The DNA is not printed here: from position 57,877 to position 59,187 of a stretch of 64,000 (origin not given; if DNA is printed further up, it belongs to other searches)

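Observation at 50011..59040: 3009-aa protein with an OMP-like C-terminal barrel but no N-terminal Sec signal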

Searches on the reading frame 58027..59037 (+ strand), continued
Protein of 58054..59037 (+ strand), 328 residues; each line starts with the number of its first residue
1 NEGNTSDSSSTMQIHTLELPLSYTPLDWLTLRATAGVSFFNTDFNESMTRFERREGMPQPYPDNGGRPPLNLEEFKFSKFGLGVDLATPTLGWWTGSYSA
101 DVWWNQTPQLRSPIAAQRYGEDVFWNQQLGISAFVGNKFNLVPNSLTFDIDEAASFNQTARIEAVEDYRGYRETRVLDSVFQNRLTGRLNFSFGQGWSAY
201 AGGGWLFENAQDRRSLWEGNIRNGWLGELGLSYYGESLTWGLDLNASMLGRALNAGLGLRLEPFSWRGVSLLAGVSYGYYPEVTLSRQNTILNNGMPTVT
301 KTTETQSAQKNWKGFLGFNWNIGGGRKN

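Call 75: fold_search(model_id=the predicted structure, library=viral)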
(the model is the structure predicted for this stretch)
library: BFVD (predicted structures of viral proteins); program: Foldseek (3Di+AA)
matches with E <= 10: 306; with E <= 0.001: 0
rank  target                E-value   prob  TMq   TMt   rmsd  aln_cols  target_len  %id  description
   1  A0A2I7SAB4            1.5e-03  0.96  0.21  0.21  18.3       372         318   10  (no name in the UniProt tables at hand)
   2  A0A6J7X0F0            2.6e-02  0.92  0.21  0.30  28.9       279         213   10  Uncharacterized protein [uncultured Caudovirales phage]
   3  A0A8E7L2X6            3.0e-02  0.54  0.16  0.26  27.2       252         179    8  (no name in the UniProt tables at hand)
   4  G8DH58                4.1e-02  0.23  0.15  0.06  30.7       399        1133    9  (no name in the UniProt tables at hand)
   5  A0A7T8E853            4.8e-02  0.41  0.14  0.14  27.0       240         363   10  Uncharacterized protein [Soybean thrips denso-like virus 2]
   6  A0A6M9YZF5            4.8e-02  0.21  0.14  0.08  30.3       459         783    6  (no name in the UniProt tables at hand)
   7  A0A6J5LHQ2            5.3e-02  0.97  0.23  0.36  14.5       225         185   11  Uncharacterized protein [uncultured Caudovirales phage]
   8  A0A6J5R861            6.4e-02  0.80  0.28  0.17  33.6       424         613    9  Autotransporter beta-domain containing protein [uncultured Caudovirales phage]
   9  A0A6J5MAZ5            6.7e-02  0.80  0.18  0.28  25.9       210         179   10  COG3637 Opacity protein and related surface antigens [uncultured Caudovirales phage]
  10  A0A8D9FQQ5            8.6e-02  0.94  0.38  0.19  11.4       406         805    8  TonB-dependent receptor SusC [uncultured marine phage]
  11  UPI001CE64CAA         8.6e-02  0.23  0.17  0.09  25.5       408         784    8  (no name look-up for this kind of identifier)
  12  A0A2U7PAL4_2          8.6e-02  0.20  0.17  0.08  21.8       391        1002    6  (no name in the UniProt tables at hand)
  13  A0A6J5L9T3            9.5e-02  0.69  0.27  0.17  37.9       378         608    9  Autotransporter beta-domain containing protein [uncultured Caudovirales phage]
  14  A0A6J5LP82            9.9e-02  0.93  0.30  0.35  13.6       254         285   10  OmpC Outer membrane protein (Porin) [uncultured Caudovirales phage]
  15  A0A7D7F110            2.2e-01  0.04  0.09  0.07  29.1       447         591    8  Glycoprotein [Dipteran phenui-related virus OKIAV274]
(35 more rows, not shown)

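Call 83: search_protein_families(library=ncbifam, proteins=[L001:5302-9972:+, P0003, L001:3-5312:+, L001:20317-22194:+, L001:22200-24065:+], max_evalue=1)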
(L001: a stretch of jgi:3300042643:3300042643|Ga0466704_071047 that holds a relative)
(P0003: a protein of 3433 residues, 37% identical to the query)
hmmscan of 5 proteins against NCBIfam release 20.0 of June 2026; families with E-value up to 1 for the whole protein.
L001:5302-9972:+ (1557 aa): 1 family
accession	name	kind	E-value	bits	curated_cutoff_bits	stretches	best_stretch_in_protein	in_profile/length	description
TIGR03710.1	OAFO_sf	subfamily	0.15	10.6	482.75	1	50-121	45-117/561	2-oxoacid:acceptor oxidoreductase subunit alpha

P0003 (3433 aa): 1 family
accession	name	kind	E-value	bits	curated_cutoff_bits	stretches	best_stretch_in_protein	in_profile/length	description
NF007175.0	PRK09606.1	equivalog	0.077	11.5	355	1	1976-2046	252-322/496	DNA-directed RNA polymerase subunit B''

L001:3-5312:+ (1770 aa): 0 families

L001:20317-22194:+ (626 aa): 0 families

L001:22200-24065:+ (622 aa): 0 families
